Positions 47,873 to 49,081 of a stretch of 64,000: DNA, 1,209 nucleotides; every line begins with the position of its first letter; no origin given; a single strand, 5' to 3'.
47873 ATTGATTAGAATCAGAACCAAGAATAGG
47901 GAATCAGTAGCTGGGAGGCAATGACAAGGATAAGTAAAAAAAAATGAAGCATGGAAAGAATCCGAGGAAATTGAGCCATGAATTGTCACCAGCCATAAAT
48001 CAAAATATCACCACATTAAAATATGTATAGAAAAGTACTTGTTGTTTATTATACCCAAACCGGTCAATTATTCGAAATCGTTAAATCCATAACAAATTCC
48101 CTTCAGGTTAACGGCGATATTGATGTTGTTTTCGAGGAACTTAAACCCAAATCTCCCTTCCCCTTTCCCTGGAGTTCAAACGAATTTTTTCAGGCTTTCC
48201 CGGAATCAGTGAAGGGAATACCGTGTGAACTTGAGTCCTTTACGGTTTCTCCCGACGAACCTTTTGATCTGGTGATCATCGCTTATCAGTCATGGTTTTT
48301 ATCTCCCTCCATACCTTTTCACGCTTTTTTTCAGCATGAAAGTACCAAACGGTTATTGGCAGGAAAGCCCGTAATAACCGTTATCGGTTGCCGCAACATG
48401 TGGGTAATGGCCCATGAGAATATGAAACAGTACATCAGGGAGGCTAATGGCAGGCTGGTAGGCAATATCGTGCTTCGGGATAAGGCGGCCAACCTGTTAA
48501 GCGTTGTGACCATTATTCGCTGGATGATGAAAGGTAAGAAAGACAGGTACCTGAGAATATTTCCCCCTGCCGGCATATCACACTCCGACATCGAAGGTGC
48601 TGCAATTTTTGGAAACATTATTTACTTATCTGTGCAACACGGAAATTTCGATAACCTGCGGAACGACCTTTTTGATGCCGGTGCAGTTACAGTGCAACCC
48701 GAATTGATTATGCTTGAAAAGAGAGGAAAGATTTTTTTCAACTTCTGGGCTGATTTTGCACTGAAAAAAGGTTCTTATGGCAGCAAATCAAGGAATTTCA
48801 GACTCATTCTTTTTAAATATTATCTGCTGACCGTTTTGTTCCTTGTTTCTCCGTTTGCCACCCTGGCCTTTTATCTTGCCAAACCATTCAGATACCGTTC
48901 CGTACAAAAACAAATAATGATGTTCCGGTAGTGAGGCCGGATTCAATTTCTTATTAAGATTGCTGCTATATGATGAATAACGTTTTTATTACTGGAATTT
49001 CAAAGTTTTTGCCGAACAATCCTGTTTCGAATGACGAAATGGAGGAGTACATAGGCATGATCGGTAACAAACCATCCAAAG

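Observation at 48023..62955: Compact DarA/DarB + KS/CLF + BtrH-like + sulfotransferase cluster: a candidate new resorcinol-type lipid pathway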

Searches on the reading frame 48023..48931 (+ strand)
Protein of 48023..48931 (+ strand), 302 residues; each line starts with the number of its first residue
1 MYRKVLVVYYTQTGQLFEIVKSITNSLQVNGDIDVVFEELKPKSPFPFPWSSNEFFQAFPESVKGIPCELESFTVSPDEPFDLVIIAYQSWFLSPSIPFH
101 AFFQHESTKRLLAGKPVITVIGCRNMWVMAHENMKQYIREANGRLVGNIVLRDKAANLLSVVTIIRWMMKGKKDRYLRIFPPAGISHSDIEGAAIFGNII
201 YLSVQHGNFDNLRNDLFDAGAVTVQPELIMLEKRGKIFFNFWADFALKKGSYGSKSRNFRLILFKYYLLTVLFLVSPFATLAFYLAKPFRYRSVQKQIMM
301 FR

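Call 3: search_protein_families(library=pfam, proteins=[window:48023-48931:+], max_evalue=0.01)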
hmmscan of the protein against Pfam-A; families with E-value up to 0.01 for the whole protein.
window:48023-48931:+ (302 aa): 0 families

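Call 5: search_protein_families(library=ncbifam, proteins=[window:48023-48931:+], max_evalue=0.01)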
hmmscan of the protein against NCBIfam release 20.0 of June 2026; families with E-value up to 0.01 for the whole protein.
window:48023-48931:+ (302 aa): 0 families

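Call 12: find_homologous_proteins(query=window:48023-48931:+)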
Query window:48023-48931:+ (302 aa): 4328 proteins with E <= 0.001 among 5053 candidates; the best 120 are listed.
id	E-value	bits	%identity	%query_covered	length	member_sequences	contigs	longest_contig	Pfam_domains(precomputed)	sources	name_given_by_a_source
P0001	2.8e-200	681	99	100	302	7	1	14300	-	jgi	-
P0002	7.8e-141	486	69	100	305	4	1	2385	-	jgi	jgi:hypothetical protein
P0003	1.4e-130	453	66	100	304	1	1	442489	-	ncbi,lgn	-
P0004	4.6e-129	448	65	100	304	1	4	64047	-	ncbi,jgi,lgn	jgi:hypothetical protein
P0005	1.2e-128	446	64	100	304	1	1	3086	-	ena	-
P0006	5.7e-128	444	63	100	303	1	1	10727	-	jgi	jgi:hypothetical protein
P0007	8.8e-128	443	64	100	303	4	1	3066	-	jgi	-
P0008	7.5e-127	440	64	100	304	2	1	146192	-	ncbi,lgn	-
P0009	8.9e-127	440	63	100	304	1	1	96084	-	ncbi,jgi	jgi:hypothetical protein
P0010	1.6e-126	439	64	100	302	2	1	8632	-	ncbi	-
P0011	2.3e-126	439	64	100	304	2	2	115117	-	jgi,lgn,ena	jgi:hypothetical protein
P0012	3.2e-126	438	64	99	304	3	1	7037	-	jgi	jgi:hypothetical protein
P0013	4.2e-126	438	64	98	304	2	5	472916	-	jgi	jgi:hypothetical protein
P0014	4.2e-126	438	64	100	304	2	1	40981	-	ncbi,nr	ncbi:MAG: hypothetical protein JW830_07190 [Bacteroidales bacterium]|nr:hypothetical protein [Bacter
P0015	4.6e-126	438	61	100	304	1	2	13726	-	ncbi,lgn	-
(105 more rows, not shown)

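Call 22: search_dna_similar(query=window:48023-48931:+, collection=plasmids, mode=protein, max_rows=15)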
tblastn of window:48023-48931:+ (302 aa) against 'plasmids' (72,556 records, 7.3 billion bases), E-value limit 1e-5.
Records with a match: 4; places in all: 4; records where one place covers at least 80% of the query: 1.
Best place of each record, by identity: <60% 4.
By first word of the organism name: Streptomyces 3; Burkholderia 1.
By predicted mobility (MOB-suite, as given by PLSDB): non-mobilizable 2; conjugative 1; mobilizable 1.
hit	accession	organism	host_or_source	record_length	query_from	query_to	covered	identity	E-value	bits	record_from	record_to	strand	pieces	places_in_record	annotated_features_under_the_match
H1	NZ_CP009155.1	Burkholderia pseudomallei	environmental sample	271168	3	295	97%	36.5%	4e-55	199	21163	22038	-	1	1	hypothetical protein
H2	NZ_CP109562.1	Streptomyces sp. NBC_01383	-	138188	4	200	65%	37.3%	1e-25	114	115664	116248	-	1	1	hypothetical protein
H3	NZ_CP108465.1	Streptomyces sp. NBC_01260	-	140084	4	200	65%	37.3%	1e-25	114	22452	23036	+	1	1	hypothetical protein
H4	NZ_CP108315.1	Streptomyces sp. NBC_00008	-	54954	4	200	65%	37.3%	9e-25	111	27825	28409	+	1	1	hypothetical protein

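Call 23: get_annotated_region(hit=H1, flank=9000)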
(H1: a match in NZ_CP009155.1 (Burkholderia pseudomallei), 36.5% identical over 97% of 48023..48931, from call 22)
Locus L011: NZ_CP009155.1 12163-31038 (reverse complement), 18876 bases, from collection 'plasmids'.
description: Burkholderia pseudomallei strain TSV202 plasmid 1, complete sequence
organism: Burkholderia pseudomallei (NCBI taxid 28450)
taxonomy: Bacteria; Pseudomonadota; Betaproteobacteria; Burkholderiales; Burkholderiaceae; Burkholderia; Burkholderia pseudomallei
host: -; source: environmental sample; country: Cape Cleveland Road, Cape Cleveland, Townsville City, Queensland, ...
typing (MOB-suite, as given by PLSDB): conjugative; replicon rep_cluster_1398; relaxase MOBH; mating-pair formation MPF_T
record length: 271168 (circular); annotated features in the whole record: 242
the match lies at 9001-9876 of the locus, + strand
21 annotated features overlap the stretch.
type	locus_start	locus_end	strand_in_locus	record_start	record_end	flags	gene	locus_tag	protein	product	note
CDS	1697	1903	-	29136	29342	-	-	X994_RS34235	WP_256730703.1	helix-turn-helix transcriptional regulator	-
CDS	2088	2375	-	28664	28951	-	-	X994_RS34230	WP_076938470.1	H-NS histone family protein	-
CDS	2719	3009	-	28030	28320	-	-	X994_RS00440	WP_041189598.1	hypothetical protein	-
CDS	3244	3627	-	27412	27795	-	-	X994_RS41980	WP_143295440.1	hypothetical protein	-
CDS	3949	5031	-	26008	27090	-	-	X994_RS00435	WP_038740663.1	hypothetical protein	-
CDS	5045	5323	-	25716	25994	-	-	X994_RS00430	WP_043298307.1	hypothetical protein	-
CDS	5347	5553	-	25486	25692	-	-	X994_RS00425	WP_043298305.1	hypothetical protein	-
CDS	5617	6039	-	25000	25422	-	-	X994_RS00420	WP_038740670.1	type II toxin-antitoxin system VapC family toxin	-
CDS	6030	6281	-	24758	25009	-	-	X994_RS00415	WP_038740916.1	type II toxin-antitoxin system Phd/YefM family antitoxin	-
CDS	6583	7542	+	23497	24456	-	-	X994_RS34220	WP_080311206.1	tyrosine-type recombinase/integrase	GO:0015074 - DNA integration [Evidence IEA]; GO:0006310 - DNA recombination [Evidence IEA]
CDS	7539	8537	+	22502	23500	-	-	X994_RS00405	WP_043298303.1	tyrosine-type recombinase/integrase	GO:0015074 - DNA integration [Evidence IEA]; GO:0006310 - DNA recombination [Evidence IEA]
CDS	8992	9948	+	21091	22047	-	-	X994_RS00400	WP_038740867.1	hypothetical protein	-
CDS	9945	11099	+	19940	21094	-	-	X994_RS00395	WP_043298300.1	beta-ketoacyl-ACP synthase III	-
CDS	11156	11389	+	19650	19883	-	acpP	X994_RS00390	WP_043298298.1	acyl carrier protein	GO:0006633 - fatty acid biosynthetic process [Evidence IEA]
CDS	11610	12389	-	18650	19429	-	-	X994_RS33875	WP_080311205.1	tyrosine-type recombinase/integrase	GO:0015074 - DNA integration [Evidence IEA]; GO:0006310 - DNA recombination [Evidence IEA]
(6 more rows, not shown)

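Call 37: find_encoding_contigs(protein=P0003, flank=10000, max_places=1)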
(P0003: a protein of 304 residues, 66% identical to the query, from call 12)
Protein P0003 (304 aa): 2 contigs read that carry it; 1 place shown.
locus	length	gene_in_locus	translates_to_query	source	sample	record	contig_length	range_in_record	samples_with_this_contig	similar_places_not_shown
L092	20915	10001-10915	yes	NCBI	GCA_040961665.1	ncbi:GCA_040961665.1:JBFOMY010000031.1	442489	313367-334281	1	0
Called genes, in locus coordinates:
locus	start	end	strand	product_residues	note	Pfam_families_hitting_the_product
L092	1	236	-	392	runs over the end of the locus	PF02156:Glyco_hydro_26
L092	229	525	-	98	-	PF01503:PRA-PH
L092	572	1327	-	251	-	PF00977:His_biosynth, PF02581:TMP-TENI (faint), PF03060:NMO (faint)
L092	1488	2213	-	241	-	PF00977:His_biosynth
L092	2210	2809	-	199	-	PF00117:GATase, PF07685:GATase_3 (weak), PF01174:SNO (faint)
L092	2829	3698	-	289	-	PF01842:ACT (faint), PF00551:Formyl_trans_N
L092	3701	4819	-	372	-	PF08645:PNK3P (weak), PF13242:Hydrolase_like (weak), PF00475:IGPD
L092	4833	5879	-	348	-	PF00155:Aminotran_1_2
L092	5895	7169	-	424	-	PF00815:Histidinol_dh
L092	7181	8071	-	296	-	PF01634:HisG, PF08029:HisG_C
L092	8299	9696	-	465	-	PF02475:TRM5-TYW2_MTfase (weak), PF05175:MTS (weak), PF05958:tRNA_U5-meth_tr, PF09445:Methyltransf_15 (faint), PF13847:Methyltransf_31, PF13649:Methyltransf_25 (weak), PF05958:tRNA_U5-meth_tr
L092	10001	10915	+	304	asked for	-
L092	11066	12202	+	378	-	PF08541:ACP_syn_III_C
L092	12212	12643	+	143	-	-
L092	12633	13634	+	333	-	PF14399:BtrH_N, PF16169:DUF4872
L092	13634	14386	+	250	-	PF00005:ABC_tran, PF13304:AAA_21 (weak)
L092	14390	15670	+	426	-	PF12679:ABC2_membrane_2, PF12698:ABC2_membrane_3, PF01061:ABC2_membrane, PF12730:ABC2_membrane_4 (weak)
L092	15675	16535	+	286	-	PF01545:Cation_efflux, PF16916:ZT_dimer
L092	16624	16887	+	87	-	PF00550:PP-binding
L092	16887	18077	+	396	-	PF00109:ketoacyl-synt, PF00108:Thiolase_N (weak), PF02801:Ketoacyl-synt_C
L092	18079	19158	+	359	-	-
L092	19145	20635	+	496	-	PF00890:FAD_binding_2 (weak), PF01266:DAO, PF01494:FAD_binding_3 (weak), PF01593:Amino_oxidase, PF01946:Thi4 (faint), PF03486:HI0933_like (faint), PF13450:NAD_binding_8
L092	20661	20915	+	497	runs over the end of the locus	PF00890:FAD_binding_2, PF01266:DAO, PF01593:Amino_oxidase, PF01946:Thi4 (weak), PF07992:Pyr_redox_2 (faint), PF12831:FAD_oxidored (faint), PF13450:NAD_binding_8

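Call 38: find_encoding_contigs(protein=P0014, flank=10000, max_places=1)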
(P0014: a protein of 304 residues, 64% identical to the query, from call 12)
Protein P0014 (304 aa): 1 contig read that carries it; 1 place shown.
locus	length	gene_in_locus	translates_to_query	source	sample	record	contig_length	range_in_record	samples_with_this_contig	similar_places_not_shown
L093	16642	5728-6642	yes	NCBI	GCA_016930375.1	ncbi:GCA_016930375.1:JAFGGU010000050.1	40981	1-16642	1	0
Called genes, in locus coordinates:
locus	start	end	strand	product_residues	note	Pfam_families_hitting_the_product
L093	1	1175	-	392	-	PF02475:TRM5-TYW2_MTfase (weak), PF05958:tRNA_U5-meth_tr, PF13847:Methyltransf_31 (weak)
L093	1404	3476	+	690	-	PF02518:HATPase_c (faint), PF06580:His_kinase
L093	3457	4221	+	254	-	PF00072:Response_reg, PF04397:LytTR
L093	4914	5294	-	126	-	PF01850:PIN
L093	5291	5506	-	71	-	-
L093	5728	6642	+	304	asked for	-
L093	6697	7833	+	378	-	PF08541:ACP_syn_III_C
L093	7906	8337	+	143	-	PF13443:HTH_26 (weak)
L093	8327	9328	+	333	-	PF14399:BtrH_N, PF16169:DUF4872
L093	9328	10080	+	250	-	PF00005:ABC_tran, PF13304:AAA_21 (weak)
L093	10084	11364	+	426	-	PF12679:ABC2_membrane_2, PF12698:ABC2_membrane_3, PF01061:ABC2_membrane, PF12730:ABC2_membrane_4 (weak)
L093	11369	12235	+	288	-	PF01545:Cation_efflux, PF16916:ZT_dimer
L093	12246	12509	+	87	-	PF00550:PP-binding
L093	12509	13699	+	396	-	PF00109:ketoacyl-synt, PF00108:Thiolase_N (weak), PF08545:ACP_syn_III (faint), PF02801:Ketoacyl-synt_C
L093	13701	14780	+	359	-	PF00109:ketoacyl-synt (weak)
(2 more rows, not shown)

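Call 39: find_encoding_contigs(protein=P0008, flank=10000, max_places=1)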
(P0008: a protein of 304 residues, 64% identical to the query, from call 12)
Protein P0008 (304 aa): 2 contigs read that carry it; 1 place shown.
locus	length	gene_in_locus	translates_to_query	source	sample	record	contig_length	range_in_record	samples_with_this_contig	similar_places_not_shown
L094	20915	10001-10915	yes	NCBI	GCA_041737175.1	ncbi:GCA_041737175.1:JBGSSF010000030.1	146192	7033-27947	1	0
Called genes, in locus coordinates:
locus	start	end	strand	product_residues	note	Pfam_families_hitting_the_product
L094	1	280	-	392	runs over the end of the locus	PF02156:Glyco_hydro_26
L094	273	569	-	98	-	PF01503:PRA-PH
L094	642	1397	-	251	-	PF00977:His_biosynth, PF02581:TMP-TENI (faint), PF03060:NMO (faint)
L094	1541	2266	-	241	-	PF00977:His_biosynth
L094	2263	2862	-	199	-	PF00117:GATase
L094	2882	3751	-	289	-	PF01842:ACT (weak), PF00551:Formyl_trans_N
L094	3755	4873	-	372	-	PF08645:PNK3P (weak), PF13242:Hydrolase_like, PF00475:IGPD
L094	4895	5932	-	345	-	PF01053:Cys_Met_Meta_PP (weak), PF00155:Aminotran_1_2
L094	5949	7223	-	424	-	PF00815:Histidinol_dh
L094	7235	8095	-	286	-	PF01634:HisG, PF08029:HisG_C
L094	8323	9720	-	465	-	PF05958:tRNA_U5-meth_tr (weak), PF13847:Methyltransf_31 (weak), PF05958:tRNA_U5-meth_tr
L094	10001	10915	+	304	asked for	-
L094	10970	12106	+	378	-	PF08541:ACP_syn_III_C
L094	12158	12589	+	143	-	-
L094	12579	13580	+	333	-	PF14399:BtrH_N, PF16169:DUF4872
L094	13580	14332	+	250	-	PF00005:ABC_tran, PF13304:AAA_21 (weak)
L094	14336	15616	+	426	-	PF12679:ABC2_membrane_2, PF12698:ABC2_membrane_3, PF01061:ABC2_membrane, PF12730:ABC2_membrane_4 (weak)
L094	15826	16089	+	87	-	PF00550:PP-binding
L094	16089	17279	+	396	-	PF00109:ketoacyl-synt, PF00108:Thiolase_N (weak), PF02801:Ketoacyl-synt_C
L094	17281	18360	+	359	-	PF00109:ketoacyl-synt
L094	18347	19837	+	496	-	PF00890:FAD_binding_2 (weak), PF01266:DAO, PF01494:FAD_binding_3 (weak), PF01593:Amino_oxidase, PF01946:Thi4 (weak), PF03486:HI0933_like (faint), PF13450:NAD_binding_8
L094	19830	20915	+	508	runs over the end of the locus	PF00890:FAD_binding_2, PF01266:DAO (weak), PF01946:Thi4 (weak), PF03486:HI0933_like (faint), PF07992:Pyr_redox_2 (faint), PF12831:FAD_oxidored (weak), PF01593:Amino_oxidase, PF13450:NAD_binding_8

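Call 70: search_solved_structures(query=window:48023-48931:+, max_evalue=1)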
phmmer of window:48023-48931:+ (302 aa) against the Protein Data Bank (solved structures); distinct sequences matched with E-value up to 1: 0.

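Call 78: predict_structure(alignment_id=A3)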
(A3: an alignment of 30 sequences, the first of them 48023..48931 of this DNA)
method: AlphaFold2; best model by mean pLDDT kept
length: 302 residues; sequences in the alignment: 30
mean_pLDDT: 80.9   pTM: 0.83
mean pLDDT of the five models: 80.9, 76.9, 76.2, 72.5, 71.5
residues with pLDDT >= 90: 123; 70-90: 105; 50-70: 52; < 50: 22
segments of 3 or more residues with pLDDT < 50: 125-127, 155-157, 175-182, 275-281
pLDDT, mean of each block of 10 residues (from residue 1): 91 88 92 94 85 85 89 92 93 85 93 96 61 91 94 59 72 50 69 94 94 92 69 76 89 88 84 55 56 57 51
secondary structure, 60 per line:
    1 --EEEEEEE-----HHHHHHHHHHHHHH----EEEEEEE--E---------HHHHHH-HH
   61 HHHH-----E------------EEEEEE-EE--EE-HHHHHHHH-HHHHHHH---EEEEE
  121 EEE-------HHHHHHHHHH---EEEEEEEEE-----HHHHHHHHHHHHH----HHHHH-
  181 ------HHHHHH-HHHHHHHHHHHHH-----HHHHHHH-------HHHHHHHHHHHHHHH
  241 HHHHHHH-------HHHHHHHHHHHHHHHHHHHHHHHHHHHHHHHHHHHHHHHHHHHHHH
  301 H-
elements in order: E3-9 H15-28 E33-39 H52-57 H59-64 E83-88 H97-104 H106-112 E116-123 H131-140 E144-152 H158-170 H175-179 H187-192 H194-206 H212-218 H226-247 H255-301

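Call 80: fold_search(model_id=the predicted structure, library=pdb)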
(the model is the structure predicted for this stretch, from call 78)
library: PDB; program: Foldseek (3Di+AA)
matches with E <= 10: 1195; with E <= 0.001: 85
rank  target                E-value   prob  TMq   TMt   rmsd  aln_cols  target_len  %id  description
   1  5v57_B                8.6e-07  1.00  0.35  0.17  30.6       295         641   12  3.0A SYN structure of the multi-domain human smoothened receptor in complex with TC114 (released 2017-05-24)
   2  7epe                  9.6e-07  1.00  0.34  0.27  27.1       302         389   15  Crystal structure of mGlu2 bound to NAM563 (released 2021-06-23)
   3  5v56_B                2.1e-06  1.00  0.34  0.17  30.4       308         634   14  2.9A XFEL structure of the multi-domain human smoothened receptor (with E194M mutation) in complex with TC114 (released 2017-05-24)
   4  5v57_A                2.1e-06  1.00  0.33  0.16  29.4       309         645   14  3.0A SYN structure of the multi-domain human smoothened receptor in complex with TC114 (released 2017-05-24)
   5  7k15                  2.2e-06  1.00  0.35  0.24  25.6       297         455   13  Crystal structure of the Human Leukotriene B4 Receptor 1 in Complex with Selective Antagonist MK-D-046 (released 2021-02-17)
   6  3edo_A                3.5e-06  1.00  0.39  0.72   3.1       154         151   15  Crystal structure of Flavoprotein in Complex with FMN (YP_193882.1) from Lactobacillus acidophilus NCFM at 1.20 A reso (released 2008-09-30)
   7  4laf_D                4.2e-06  1.00  0.35  0.54  10.5       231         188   13  Crystal structure of PnpB complex with FMN (released 2014-06-25)
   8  5v56_A                4.4e-06  1.00  0.34  0.17  29.6       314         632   13  2.9A XFEL structure of the multi-domain human smoothened receptor (with E194M mutation) in complex with TC114 (released 2017-05-24)
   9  5xra                  6.2e-06  1.00  0.34  0.24  27.5       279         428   12  Crystal structure of the human CB1 in complex with agonist AM11542 (released 2017-07-12)
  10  7epf                  8.6e-06  1.00  0.32  0.26  27.4       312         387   14  Crystal structure of mGlu2 bound to NAM597 (released 2021-06-23)
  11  7ddz                  9.7e-06  1.00  0.34  0.24  25.5       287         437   13  The Crystal Structure of Human Neuropeptide Y Y2 Receptor with JNJ-31020028 (released 2021-01-27)
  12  5zkp                  1.1e-05  1.00  0.35  0.25  26.5       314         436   15  Crystal structure of the human platelet-activating factor receptor in complex with SR 27417 (released 2018-06-20)
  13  3edo_B                1.4e-05  1.00  0.39  0.73   3.1       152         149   15  Crystal structure of Flavoprotein in Complex with FMN (YP_193882.1) from Lactobacillus acidophilus NCFM at 1.20 A reso (released 2008-09-30)
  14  3f6r_A                2.4e-05  1.00  0.32  0.62   6.4       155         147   14  Desulfovibrio desulfuricans (ATCC 29577) oxidized flavodoxin (released 2009-06-09)
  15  1bu5_A                3.0e-05  1.00  0.32  0.62   4.5       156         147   14  X-RAY CRYSTAL STRUCTURE OF THE DESULFOVIBRIO VULGARIS (HILDENBOROUGH) APOFLAVODOXIN-RIBOFLAVIN COMPLEX (released 1999-02-09)
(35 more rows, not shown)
